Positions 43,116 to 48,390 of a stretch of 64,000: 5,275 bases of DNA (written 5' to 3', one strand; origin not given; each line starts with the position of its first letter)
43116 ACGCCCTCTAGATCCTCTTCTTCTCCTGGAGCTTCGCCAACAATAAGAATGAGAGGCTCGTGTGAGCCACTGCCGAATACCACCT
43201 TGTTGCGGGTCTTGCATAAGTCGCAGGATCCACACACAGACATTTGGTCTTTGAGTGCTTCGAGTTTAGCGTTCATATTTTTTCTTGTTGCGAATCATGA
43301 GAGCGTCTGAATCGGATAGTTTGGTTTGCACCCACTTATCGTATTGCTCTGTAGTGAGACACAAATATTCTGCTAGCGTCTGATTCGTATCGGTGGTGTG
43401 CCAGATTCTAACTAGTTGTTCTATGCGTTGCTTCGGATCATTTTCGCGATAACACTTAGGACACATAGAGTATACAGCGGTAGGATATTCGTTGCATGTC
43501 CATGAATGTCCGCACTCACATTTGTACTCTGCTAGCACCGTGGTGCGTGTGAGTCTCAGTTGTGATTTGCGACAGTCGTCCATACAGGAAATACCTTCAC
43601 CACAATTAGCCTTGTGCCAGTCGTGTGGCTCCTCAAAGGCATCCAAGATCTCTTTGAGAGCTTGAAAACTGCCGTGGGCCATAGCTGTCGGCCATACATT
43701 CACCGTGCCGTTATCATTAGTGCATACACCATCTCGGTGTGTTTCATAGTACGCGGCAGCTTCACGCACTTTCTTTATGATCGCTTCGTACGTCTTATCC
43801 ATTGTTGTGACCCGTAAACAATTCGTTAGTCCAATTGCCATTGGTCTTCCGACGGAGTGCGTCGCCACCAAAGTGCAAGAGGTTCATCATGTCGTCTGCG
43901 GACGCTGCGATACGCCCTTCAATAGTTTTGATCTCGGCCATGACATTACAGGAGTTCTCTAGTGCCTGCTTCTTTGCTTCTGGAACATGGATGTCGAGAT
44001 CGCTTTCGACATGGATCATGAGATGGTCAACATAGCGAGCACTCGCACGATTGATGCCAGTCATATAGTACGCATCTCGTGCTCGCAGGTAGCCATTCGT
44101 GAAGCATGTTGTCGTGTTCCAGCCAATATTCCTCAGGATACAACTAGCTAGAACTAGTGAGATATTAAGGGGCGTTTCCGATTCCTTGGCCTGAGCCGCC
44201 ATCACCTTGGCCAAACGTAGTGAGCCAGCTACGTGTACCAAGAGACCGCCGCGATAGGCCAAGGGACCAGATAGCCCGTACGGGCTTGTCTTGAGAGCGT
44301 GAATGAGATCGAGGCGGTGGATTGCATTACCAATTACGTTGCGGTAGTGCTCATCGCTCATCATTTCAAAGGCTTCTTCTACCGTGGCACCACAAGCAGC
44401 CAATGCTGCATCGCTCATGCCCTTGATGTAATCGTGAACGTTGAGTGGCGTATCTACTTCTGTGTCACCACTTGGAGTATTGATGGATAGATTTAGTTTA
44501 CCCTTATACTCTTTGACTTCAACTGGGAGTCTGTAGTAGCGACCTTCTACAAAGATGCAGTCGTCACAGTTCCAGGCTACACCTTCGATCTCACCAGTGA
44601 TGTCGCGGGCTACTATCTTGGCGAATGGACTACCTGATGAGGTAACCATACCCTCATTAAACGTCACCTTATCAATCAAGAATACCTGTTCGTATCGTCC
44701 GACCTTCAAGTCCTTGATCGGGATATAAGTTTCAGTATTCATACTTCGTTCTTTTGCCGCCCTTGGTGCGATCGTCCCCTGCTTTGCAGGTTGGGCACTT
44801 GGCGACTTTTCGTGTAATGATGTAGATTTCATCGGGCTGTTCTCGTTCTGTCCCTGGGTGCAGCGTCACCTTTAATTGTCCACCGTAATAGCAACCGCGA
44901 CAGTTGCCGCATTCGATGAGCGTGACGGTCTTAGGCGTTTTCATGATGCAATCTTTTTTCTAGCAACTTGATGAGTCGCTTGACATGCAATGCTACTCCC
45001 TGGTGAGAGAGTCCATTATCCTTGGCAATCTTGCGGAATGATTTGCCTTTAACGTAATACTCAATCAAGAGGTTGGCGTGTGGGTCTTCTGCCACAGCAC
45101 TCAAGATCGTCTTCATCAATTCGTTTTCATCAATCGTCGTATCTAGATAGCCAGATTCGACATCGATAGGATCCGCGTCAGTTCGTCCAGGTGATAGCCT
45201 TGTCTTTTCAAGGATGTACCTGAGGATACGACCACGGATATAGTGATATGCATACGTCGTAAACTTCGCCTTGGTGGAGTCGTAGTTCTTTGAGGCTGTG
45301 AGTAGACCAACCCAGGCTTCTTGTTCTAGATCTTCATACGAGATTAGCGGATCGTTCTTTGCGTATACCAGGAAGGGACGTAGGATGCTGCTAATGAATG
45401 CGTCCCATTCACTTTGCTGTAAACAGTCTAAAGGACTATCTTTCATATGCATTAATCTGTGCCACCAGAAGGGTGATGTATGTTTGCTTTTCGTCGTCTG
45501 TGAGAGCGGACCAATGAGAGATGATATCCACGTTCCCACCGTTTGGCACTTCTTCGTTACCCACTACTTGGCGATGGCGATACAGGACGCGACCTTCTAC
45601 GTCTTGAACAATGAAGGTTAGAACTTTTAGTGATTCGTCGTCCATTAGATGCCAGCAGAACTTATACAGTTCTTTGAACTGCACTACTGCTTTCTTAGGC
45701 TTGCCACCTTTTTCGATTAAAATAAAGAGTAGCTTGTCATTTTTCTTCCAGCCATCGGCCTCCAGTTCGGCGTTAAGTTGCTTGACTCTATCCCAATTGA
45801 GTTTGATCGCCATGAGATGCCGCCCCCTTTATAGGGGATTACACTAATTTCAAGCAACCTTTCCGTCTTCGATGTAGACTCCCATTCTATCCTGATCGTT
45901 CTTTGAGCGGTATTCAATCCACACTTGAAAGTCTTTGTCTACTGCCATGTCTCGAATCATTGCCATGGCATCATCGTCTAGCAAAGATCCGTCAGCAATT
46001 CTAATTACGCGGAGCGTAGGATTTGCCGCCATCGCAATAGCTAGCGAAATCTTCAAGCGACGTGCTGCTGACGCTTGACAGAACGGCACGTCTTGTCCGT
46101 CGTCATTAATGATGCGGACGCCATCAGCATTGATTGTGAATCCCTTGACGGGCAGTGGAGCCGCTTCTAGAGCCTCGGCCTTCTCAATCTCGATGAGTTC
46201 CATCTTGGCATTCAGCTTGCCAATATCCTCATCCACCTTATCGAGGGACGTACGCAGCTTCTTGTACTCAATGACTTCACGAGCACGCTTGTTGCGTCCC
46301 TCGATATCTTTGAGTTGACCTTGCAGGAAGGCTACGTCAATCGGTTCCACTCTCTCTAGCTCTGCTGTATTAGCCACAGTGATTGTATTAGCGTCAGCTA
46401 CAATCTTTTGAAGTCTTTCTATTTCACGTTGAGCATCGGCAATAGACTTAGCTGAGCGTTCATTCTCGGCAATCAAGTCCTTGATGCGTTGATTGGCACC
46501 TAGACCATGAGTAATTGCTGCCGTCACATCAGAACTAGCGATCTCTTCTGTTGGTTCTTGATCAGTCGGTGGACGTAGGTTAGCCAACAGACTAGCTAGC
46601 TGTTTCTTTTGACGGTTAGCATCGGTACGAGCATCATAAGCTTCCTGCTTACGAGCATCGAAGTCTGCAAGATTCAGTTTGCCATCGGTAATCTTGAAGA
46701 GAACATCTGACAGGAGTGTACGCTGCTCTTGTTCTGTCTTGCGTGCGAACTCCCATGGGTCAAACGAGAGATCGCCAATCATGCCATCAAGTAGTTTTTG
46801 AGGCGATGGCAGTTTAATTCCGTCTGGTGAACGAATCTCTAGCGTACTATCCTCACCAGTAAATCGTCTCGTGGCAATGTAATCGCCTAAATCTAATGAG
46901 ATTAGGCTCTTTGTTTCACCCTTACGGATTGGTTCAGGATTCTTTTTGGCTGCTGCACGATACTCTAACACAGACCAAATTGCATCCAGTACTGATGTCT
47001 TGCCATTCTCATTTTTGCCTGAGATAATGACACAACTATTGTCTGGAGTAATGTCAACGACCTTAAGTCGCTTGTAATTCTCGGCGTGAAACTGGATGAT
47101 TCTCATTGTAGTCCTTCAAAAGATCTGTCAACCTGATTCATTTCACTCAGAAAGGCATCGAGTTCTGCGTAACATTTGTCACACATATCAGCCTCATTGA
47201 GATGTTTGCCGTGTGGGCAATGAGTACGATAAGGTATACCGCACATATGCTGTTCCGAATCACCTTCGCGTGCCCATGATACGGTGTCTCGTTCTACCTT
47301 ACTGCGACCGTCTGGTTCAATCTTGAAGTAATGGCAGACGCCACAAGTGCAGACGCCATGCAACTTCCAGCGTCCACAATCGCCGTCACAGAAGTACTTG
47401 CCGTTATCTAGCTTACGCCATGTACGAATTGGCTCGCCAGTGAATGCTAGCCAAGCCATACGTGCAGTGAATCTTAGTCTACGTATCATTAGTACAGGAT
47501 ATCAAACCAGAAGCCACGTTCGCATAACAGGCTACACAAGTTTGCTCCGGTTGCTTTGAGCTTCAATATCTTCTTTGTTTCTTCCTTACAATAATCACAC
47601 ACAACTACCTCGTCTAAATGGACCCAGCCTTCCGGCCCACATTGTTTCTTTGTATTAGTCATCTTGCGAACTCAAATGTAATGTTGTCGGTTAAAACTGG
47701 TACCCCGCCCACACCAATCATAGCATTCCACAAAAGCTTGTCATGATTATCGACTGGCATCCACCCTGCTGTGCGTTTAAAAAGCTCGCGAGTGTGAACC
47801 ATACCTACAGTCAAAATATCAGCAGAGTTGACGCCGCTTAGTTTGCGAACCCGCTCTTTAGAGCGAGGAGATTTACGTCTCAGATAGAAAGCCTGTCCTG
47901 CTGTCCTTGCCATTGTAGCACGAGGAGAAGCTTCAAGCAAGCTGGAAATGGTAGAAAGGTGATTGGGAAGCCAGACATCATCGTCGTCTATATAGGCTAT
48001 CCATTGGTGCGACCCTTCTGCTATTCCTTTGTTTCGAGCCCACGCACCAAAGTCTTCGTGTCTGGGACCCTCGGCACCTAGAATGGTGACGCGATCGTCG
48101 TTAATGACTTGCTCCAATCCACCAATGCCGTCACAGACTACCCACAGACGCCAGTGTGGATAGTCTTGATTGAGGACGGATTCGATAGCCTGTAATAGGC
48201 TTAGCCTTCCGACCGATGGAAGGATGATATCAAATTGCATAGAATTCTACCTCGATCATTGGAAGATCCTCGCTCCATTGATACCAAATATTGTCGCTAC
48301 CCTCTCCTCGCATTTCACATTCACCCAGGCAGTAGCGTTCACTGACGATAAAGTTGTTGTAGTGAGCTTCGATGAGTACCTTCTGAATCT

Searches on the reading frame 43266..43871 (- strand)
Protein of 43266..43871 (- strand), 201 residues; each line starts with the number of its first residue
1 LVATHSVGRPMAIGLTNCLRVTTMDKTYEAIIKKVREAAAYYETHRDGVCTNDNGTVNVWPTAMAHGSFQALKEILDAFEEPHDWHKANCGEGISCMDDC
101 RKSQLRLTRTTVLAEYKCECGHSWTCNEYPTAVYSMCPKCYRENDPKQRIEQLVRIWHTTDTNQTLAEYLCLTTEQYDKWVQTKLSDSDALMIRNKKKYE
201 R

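Call 63: search_protein_families(library=phrogs, proteins=[window:43266-43871:-], max_evalue=0.001)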
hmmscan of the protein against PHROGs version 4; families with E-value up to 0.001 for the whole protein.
window:43266-43871:- (201 aa): 2 families
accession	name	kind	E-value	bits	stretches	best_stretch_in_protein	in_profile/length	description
phrog_12828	-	unknown function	5.9e-05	24.5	1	148-186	4-42/106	-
phrog_14299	-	unknown function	0.00065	20.6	0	146-183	28-66/110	-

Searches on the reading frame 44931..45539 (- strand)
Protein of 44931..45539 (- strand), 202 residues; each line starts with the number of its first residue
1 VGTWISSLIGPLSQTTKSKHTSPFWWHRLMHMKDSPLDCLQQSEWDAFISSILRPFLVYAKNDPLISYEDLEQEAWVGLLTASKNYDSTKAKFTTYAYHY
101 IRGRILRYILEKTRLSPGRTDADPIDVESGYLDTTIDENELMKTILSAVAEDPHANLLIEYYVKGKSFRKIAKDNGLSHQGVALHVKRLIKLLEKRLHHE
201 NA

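Call 63: search_protein_families(library=phrogs, proteins=[window:44931-45539:-], max_evalue=0.001)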
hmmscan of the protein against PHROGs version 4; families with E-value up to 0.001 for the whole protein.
window:44931-45539:- (202 aa): 5 families
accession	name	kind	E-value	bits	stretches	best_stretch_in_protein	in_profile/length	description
phrog_351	-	transcription regulation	1.3e-14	54.8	1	66-114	531-580/928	RNA polymerase sigma factor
phrog_1740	-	transcription regulation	4.8e-10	39.5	1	67-198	82-217/567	RNA polymerase sigma factor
phrog_11138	-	unknown function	1.8e-06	29.3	1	138-198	81-140/142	-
phrog_36098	-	transcription regulation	3.1e-05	24.8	1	66-113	42-97/223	RNA polymerase sigma factor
phrog_79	-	transcription regulation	0.00037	21.2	0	154-183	94-123/156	anti-termination protein Q-like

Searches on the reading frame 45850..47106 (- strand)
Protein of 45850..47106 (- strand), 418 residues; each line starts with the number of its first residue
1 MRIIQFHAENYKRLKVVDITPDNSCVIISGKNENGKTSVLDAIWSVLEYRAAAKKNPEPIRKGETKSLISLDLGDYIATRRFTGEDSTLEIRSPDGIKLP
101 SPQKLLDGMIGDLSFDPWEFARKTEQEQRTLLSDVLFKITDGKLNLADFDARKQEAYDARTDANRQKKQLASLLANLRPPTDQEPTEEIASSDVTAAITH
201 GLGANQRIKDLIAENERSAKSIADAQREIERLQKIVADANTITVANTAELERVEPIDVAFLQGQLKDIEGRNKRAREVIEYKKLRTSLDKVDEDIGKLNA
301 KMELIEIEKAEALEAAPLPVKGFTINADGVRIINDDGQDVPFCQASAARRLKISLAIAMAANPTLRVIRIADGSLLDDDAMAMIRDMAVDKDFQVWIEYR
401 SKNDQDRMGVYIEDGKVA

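Call 10: search_protein_families(library=phrogs, proteins=[window:45850-47106:-], max_evalue=0.00001)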
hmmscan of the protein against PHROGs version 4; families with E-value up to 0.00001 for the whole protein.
window:45850-47106:- (418 aa): 2 families
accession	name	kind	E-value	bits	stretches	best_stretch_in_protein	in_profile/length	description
phrog_1499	-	unknown function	1.4e-70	239.8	1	1-417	3-423/427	-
phrog_7507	-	unknown function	7.1e-08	33.2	1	1-49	2-50/483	-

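Call 33: search_dna_similar(query=window:45850-47106:-, collection=phages, mode=protein, max_evalue=1e-10, max_rows=15)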
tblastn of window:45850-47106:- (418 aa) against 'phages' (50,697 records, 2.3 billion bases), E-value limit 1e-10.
Records with a match: 78; places in all: 78; records where one place covers at least 80% of the query: 68.
Best place of each record, by identity: <60% 78.
By first word of the organism name: Arthrobacter 42; Paenibacillus 7; Flavobacterium 6; Bacteriophage 3; Faecalibacterium 3; Streptococcus 3; Cellulophaga 3; Gordonia 2; Caulobacter 2; Bacillus 2; and 5 more.
By host as written in the record: Arthrobacter sp. ATCC 21022 25; Arthrobacter globiformis NRRL B-2979 7; - 5; Paenibacillus larvae NRRL 2605 5; Arthrobacter globiformis B-2979 4; Cellulophaga baltica #12 3; Gordonia terrae 3612 2; Arthrobacter globiformis NRRL B-2979 SEA 2; and 21 more.
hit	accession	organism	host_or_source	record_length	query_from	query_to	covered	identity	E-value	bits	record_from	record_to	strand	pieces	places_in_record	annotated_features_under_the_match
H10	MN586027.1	Arthrobacter phage Mufasa8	Arthrobacter sp. ATCC 21022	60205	2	418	100%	38.2%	1e-62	224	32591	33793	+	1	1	42: DNA repair protein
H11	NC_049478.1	Arthrobacter phage Mufasa8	Arthrobacter sp. ATCC 21022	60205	2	418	100%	38.2%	1e-62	224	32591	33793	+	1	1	42: DNA repair protein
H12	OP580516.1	Arthrobacter phage Bauer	Arthrobacter globiformis NRRL B-2979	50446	2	418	100%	37.7%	5e-52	193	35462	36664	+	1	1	64: hypothetical protein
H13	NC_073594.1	Arthrobacter phage Bauer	Arthrobacter globiformis NRRL B-2979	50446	2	418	100%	37.7%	5e-52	193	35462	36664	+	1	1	64: hypothetical protein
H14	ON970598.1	Arthrobacter phage Sakai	Arthrobacter globiformis NRRL B-2979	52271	2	417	100%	37.7%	2e-53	197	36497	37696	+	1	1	68: AAA-ATPase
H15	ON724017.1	Arthrobacter phage Gorpy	Arthrobacter globiformis NRRL B-2979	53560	2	417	100%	37.7%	2e-53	197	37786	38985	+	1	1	69: AAA-ATPase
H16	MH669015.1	Gordonia phage TillyBobJoe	Gordonia terrae 3612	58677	1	418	100%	37.5%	2e-58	212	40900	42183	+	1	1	53: MRE11 double-strand break endo/exonuclease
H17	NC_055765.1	Gordonia phage TillyBobJoe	Gordonia terrae 3612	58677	1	418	100%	37.5%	2e-58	212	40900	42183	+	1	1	53: MRE11 double-strand break endo/exonuclease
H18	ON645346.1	Arthrobacter phage Zucker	Arthrobacter globiformis NRRL B-2979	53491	2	418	100%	37.4%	2e-52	194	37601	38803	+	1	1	66: AAA-ATPase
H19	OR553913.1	Arthrobacter phage Hirko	Arthrobacter globiformis NRRL B-2779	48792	2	418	100%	37.4%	3e-52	194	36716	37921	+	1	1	49: ASCE ATPase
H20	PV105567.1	Arthrobacter phage Tiff81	Arthrobacter globiformis B-2979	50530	2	418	100%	37.1%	5e-52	193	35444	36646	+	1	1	66: ASCE ATPase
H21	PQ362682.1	Arthrobacter phage Anekin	Arthrobacter globiformis B-2979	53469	2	418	100%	37.1%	4e-55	202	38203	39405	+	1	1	73: hypothetical protein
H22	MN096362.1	Arthrobacter phage Vibaki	Arthrobacter globiformis NRRL B-2979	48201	2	417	100%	37.1%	5e-53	196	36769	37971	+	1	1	49: AAA-ATPase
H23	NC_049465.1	Arthrobacter phage Vibaki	Arthrobacter globiformis NRRL B-2979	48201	2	417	100%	37.1%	5e-53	196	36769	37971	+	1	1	49: AAA-ATPase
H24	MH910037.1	Arthrobacter phage Isolde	Arthrobacter globiformis NRRL B-2979 SEA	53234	2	417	100%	36.8%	8e-53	195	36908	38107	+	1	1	69: DNA repair protein, ATPase-like domain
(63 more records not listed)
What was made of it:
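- Tried and rejected: The tblastn search with the AAA-ATPase gene did not identify the lineage (call 33).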

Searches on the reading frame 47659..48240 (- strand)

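Call 63: search_protein_families(library=phrogs, proteins=[window:47659-48240:-], max_evalue=0.001)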
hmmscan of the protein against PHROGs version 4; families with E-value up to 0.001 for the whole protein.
window:47659-48240:- (193 aa): 1 family
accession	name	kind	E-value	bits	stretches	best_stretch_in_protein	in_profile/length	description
phrog_14775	-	moron, auxiliary metabolic gene and host takeover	2.3e-05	25.1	1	47-103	33-88/203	glycosyltransferase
